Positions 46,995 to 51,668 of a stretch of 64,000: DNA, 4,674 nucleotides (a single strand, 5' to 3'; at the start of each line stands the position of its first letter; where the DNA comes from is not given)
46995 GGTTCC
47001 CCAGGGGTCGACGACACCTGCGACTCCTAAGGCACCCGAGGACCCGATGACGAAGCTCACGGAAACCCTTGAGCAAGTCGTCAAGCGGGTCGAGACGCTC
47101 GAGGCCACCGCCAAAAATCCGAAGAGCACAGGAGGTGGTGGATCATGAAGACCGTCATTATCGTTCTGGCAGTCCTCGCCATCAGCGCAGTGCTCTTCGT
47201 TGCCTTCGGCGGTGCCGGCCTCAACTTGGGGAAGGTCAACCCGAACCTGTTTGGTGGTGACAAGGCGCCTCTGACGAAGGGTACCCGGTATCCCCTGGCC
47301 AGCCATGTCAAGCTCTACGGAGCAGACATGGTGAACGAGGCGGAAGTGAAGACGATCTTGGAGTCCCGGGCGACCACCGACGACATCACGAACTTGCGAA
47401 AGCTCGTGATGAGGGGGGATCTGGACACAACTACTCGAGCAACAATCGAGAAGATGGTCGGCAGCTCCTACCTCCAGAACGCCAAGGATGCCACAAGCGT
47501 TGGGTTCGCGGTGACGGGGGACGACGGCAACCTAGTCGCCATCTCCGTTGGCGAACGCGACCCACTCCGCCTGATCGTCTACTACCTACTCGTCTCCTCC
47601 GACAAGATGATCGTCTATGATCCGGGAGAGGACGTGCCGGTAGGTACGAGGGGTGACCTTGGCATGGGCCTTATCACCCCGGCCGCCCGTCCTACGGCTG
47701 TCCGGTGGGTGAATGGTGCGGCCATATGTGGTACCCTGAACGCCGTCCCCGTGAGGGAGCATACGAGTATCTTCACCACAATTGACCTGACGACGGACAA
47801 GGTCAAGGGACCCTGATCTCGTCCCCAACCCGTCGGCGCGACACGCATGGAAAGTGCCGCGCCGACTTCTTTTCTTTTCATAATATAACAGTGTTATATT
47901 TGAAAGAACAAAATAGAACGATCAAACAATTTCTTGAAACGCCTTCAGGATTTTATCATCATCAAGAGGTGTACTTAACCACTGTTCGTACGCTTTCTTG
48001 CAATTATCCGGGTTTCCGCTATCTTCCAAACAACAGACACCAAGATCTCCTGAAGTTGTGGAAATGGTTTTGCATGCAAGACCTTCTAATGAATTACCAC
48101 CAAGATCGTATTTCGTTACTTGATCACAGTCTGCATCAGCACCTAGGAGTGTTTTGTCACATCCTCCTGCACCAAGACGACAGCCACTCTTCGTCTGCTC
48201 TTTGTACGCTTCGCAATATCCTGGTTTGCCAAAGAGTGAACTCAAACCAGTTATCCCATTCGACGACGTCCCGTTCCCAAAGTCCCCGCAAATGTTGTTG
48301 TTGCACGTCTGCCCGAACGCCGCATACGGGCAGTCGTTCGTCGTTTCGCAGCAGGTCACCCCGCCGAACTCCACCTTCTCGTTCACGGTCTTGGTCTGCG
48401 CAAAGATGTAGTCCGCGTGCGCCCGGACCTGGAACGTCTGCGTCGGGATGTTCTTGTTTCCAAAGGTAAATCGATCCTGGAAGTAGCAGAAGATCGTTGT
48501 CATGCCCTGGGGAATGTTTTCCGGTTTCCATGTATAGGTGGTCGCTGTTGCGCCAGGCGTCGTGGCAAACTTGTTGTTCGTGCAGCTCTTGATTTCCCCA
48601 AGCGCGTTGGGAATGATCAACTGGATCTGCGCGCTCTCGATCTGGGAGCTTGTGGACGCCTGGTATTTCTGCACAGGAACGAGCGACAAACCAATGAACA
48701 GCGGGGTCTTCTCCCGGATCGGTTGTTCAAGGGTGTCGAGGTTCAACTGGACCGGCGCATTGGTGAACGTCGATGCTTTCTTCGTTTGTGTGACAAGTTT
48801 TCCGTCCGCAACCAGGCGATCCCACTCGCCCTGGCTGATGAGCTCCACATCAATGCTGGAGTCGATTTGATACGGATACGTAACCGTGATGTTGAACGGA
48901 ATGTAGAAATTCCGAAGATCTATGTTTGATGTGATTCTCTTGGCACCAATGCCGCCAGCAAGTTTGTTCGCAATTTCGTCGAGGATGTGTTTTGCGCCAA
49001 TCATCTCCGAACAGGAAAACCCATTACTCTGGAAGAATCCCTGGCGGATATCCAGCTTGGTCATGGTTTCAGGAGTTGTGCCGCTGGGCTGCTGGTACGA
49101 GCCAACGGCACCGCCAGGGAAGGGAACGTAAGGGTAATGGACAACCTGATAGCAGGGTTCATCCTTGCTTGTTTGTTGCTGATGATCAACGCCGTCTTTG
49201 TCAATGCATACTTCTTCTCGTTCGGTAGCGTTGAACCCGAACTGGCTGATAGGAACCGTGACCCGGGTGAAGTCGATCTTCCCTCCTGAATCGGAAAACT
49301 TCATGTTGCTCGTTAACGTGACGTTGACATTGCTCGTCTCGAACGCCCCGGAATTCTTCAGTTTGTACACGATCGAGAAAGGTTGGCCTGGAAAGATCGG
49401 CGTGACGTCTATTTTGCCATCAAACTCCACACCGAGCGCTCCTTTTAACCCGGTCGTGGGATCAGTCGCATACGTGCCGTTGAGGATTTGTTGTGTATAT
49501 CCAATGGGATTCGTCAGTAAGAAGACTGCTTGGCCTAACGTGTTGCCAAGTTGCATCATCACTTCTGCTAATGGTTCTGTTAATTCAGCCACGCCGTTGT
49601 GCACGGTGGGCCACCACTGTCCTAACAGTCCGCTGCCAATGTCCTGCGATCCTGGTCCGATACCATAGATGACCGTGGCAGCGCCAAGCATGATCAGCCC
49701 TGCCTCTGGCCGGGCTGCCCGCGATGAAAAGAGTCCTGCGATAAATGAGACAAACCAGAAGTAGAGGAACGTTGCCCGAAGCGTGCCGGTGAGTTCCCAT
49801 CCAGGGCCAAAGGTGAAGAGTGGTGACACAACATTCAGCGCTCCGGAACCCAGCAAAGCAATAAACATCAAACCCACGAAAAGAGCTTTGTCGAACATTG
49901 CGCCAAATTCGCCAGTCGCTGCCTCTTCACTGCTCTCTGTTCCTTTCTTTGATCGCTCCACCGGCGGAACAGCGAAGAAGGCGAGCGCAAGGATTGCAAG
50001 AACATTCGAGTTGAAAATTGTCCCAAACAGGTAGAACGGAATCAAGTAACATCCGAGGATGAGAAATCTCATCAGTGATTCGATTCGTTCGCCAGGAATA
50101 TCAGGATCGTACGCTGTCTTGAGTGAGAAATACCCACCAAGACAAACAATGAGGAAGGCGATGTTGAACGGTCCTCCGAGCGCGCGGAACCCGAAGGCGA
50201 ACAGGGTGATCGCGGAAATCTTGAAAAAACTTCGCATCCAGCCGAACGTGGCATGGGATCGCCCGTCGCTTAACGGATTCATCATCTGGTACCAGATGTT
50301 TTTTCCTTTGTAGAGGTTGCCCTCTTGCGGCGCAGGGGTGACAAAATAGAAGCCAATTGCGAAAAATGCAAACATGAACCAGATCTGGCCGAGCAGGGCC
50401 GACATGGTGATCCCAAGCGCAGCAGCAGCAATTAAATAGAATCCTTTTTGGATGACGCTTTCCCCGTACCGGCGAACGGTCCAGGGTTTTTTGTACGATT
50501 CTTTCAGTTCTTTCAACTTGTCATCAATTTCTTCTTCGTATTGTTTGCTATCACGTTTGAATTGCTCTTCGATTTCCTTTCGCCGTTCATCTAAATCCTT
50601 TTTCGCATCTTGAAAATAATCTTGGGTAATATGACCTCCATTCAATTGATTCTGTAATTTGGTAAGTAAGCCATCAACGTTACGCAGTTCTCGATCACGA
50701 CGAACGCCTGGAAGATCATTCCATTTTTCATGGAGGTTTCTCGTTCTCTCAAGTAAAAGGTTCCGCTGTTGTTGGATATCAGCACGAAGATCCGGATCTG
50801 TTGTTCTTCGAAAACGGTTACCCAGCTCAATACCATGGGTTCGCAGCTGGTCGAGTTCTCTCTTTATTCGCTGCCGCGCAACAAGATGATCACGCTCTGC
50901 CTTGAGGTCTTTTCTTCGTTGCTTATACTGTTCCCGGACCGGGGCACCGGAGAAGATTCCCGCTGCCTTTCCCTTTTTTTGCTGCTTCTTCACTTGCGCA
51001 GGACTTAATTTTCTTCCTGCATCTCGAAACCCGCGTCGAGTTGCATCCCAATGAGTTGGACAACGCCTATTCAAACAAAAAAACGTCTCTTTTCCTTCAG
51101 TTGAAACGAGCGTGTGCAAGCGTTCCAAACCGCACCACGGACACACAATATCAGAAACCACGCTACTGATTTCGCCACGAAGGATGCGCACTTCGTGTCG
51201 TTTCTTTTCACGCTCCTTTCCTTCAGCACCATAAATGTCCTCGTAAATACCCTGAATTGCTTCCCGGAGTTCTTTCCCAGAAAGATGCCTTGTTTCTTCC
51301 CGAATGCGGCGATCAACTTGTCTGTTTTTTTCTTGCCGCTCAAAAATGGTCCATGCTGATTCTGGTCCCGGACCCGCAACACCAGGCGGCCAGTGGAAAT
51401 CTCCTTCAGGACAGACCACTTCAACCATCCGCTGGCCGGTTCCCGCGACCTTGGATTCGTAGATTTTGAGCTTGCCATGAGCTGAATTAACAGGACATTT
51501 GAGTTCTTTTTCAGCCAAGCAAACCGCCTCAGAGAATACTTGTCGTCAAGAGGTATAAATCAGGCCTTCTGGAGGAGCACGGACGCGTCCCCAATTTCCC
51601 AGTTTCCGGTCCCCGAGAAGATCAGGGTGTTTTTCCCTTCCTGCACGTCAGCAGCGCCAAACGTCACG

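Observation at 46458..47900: Two palindrome-bounded units share promoter box, long leader and terminator design but carry unrelated ORFs (cassette-like)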

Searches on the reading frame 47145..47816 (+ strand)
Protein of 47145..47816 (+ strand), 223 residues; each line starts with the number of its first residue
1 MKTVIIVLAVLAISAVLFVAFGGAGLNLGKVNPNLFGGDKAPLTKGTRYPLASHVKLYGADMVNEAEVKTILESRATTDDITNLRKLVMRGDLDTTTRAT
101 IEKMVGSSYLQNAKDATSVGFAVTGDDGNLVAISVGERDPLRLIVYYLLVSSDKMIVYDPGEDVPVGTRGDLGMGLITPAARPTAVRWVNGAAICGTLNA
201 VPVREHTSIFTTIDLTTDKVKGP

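Call 18: search_protein_families(library=pfam, proteins=[window:47145-47816:+], max_evalue=0.01)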
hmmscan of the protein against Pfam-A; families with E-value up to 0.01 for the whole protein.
window:47145-47816:+ (223 aa): 0 families

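Call 19: search_protein_families(library=phrogs, proteins=[window:47145-47816:+], max_evalue=0.1)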
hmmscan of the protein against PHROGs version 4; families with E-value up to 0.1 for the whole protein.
window:47145-47816:+ (223 aa): 0 families

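Call 21: find_encoding_contigs(protein=window:47145-47816:+, flank=10000, max_places=6)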
Protein window:47145-47816:+ (223 aa): no gene with exactly this product is on record in the collection.

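Call 41: search_protein_representatives(protein=window:47145-47816:+)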
Query: 223 residues. Proteins with E-value up to 0.001 (for the whole library): 2; up to 1e-10: 1; up to 1e-30: 1. The best 2 are listed.
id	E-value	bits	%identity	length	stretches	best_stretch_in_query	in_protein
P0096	2.2e-139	478.3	100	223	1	1-223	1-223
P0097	2.7e-09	53.3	32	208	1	53-161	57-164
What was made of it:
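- Tried and rejected: An exhaustive HMMER search with the 223-aa protein found one distant relative (call 41).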

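Call 43: find_encoding_contigs(protein=P0097, flank=10000, max_places=4)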
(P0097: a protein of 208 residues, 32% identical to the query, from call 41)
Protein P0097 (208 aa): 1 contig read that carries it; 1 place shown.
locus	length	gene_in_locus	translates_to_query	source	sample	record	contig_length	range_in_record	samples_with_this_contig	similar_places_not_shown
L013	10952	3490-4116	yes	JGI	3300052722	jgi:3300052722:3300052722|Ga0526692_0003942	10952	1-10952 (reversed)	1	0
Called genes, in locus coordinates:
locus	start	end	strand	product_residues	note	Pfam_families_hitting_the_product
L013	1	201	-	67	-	?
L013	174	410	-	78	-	PF14076:DUF4258, PF04365:BrnT_toxin (faint)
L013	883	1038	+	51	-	-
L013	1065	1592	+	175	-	PF11171:DUF2958 (weak)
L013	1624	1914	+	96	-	-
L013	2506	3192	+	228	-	PF17338:GP88 (weak)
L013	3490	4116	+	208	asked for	-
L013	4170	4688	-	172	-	-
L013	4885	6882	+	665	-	-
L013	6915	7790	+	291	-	-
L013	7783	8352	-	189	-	-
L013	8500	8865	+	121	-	-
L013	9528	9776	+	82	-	-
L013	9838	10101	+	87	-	-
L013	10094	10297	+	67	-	-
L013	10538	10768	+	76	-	-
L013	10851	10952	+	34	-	?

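Call 60: search_dna_similar(query=window:47145-47816:+, collection=phages, mode=protein, max_evalue=0.01)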
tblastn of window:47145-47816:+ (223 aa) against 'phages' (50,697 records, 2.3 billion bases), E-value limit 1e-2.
No match.

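Call 65: search_protein_families(library=padloc, proteins=[window:47145-47816:+], max_evalue=0.1)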
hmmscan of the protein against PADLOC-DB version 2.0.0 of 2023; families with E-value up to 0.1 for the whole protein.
window:47145-47816:+ (223 aa): 0 families

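Call 66: search_protein_families(library=ncbifam, proteins=[window:47145-47816:+], max_evalue=0.1)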
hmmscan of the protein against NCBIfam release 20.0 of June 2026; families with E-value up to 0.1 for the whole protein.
window:47145-47816:+ (223 aa): 0 families

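Call 68: find_related_loci(query=A3, collection=viral_contigs, flank=8000)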
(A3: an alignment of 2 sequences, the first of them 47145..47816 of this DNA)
Query A3 (223 aa) in viral_contigs; peptide patterns used: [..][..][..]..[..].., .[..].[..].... (x = any residue, [..] = any of these).
29 stretches matched a pattern, but none encodes a relative of the query by tblastn (E <= 1e-3).
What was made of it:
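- Tried and rejected: IMG/VR held no relatives of the 223-aa family (call 68).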

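Call 69: search_protein_families(library=phrogs, proteins=[L013:1065-1592:+, L013:2506-3192:+, L013:4170-4688:-, L013:4885-6882:+, L013:6915-7790:+, L013:7783-8352:-, L013:8500-8865:+], max_evalue=0.001)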
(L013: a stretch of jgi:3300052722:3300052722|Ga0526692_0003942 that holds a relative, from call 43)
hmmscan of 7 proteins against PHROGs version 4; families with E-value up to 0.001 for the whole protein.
L013:1065-1592:+ (175 aa): 0 families

L013:2506-3192:+ (228 aa): 0 families

L013:4170-4688:- (172 aa): 7 families
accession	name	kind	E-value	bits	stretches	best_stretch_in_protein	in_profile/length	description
phrog_5200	-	DNA, RNA and nucleotide metabolism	1.4e-24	87.8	1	7-137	3-135/154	HNH endonuclease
phrog_589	-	DNA, RNA and nucleotide metabolism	1.9e-09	38.5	1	30-88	77-139/179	HNH endonuclease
phrog_144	-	DNA, RNA and nucleotide metabolism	4.2e-08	34.1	1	30-88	70-133/175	HNH endonuclease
phrog_119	-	DNA, RNA and nucleotide metabolism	3.1e-07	30.5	1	29-93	188-260/443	HNH endonuclease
phrog_5956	-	DNA, RNA and nucleotide metabolism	4e-07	30.8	1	25-88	40-108/138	HNH endonuclease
phrog_4581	-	head and packaging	7.2e-06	26.6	1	30-88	51-109/395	terminase small subunit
phrog_333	-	DNA, RNA and nucleotide metabolism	0.00012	23.2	1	30-87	19-78/138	HNH endonuclease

L013:4885-6882:+ (665 aa): 0 families

L013:6915-7790:+ (291 aa): 0 families

L013:7783-8352:- (189 aa): 0 families

L013:8500-8865:+ (121 aa): 0 families
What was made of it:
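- The only relative of the 223-aa protein lies next to an HNH endonuclease on a small contig with BrnT-toxin and GP88 hits (calls 43, 69).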

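Call 86: search_dna_similar(query=window:47145-47816:+, collection=plasmids, mode=protein, max_evalue=0.01, max_rows=5)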
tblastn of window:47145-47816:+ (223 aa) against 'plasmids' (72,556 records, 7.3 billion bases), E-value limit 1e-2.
No match.

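Call 91: predict_structure(alignment_id=A3)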
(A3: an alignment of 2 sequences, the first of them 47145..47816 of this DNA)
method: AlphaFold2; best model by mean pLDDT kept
length: 223 residues; sequences in the alignment: 2
mean_pLDDT: 46.8   pTM: 0.43
mean pLDDT of the five models: 46.8, 45.5, 45.1, 37.5, 37.1
residues with pLDDT >= 90: 0; 70-90: 9; 50-70: 106; < 50: 108
segments of 3 or more residues with pLDDT < 50: 19-41, 80-84, 107-116, 159-223
pLDDT, mean of each block of 10 residues (from residue 1): 68 58 31 29 54 57 62 59 49 64 56 49 59 57 65 55 30 22 29 27 28 27 29
secondary structure, 60 per line:
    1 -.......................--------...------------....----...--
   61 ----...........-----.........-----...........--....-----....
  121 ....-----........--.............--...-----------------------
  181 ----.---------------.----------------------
elements in order: H2-24 E48-51 E56-58 H65-75 H81-89 H95-105 H108-111 E117-124 E130-137 H140-152 E155-157

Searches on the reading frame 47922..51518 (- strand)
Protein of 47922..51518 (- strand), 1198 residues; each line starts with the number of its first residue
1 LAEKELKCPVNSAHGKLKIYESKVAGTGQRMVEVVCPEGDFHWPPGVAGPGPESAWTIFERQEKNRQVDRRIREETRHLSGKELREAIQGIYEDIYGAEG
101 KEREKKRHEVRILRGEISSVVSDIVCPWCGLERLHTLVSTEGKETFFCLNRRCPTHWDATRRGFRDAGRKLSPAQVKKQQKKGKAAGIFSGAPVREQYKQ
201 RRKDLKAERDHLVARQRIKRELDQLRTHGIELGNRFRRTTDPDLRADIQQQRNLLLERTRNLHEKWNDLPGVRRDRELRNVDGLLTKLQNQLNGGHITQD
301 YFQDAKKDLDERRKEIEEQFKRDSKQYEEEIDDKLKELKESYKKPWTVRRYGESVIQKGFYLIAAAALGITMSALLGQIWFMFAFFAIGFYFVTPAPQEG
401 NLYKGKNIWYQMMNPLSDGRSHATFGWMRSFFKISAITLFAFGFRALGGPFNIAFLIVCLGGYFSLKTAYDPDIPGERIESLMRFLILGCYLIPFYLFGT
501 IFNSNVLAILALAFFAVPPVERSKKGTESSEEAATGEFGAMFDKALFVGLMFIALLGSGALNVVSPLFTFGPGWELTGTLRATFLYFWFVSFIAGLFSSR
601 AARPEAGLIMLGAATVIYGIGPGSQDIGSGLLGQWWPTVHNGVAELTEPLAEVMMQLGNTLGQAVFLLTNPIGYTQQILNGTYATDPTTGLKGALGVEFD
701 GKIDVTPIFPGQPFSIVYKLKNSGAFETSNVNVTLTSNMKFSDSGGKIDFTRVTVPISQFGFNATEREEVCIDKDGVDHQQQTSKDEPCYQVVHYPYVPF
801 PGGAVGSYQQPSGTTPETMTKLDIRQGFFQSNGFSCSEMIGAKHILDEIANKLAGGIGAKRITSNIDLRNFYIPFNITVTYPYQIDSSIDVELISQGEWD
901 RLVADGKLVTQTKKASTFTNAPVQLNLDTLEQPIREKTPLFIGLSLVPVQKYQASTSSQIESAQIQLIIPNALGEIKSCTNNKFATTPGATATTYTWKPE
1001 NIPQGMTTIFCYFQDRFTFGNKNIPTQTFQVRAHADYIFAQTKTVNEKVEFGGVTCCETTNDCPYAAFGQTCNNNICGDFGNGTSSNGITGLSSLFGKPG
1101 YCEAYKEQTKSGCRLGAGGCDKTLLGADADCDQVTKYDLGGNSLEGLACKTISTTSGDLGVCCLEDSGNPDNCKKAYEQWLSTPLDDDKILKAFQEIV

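Call 18: search_protein_families(library=pfam, proteins=[window:47922-51518:-], max_evalue=0.01)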
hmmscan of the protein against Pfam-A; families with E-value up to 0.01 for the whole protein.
window:47922-51518:- (1198 aa): 0 families

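Call 47: find_homologous_proteins(query=window:47922-51518:-, max_evalue=0.00001)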
Query window:47922-51518:- (1198 aa): 1 proteins with E <= 0.00001 among 8000 candidates.
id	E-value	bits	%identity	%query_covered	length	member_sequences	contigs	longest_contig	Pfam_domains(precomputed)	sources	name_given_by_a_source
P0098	0.0e+0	2812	100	100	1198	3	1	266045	-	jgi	-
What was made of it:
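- Tried and rejected: The neighbouring 1198-aa protein is likewise an orphan (call 47).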

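Call 48: find_encoding_contigs(protein=P0098, flank=10000, max_places=4)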
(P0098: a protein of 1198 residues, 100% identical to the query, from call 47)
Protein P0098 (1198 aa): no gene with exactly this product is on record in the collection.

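Call 66: search_protein_families(library=ncbifam, proteins=[window:47922-51518:-], max_evalue=0.1)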
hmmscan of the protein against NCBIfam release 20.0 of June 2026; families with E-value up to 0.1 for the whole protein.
window:47922-51518:- (1198 aa): 0 families
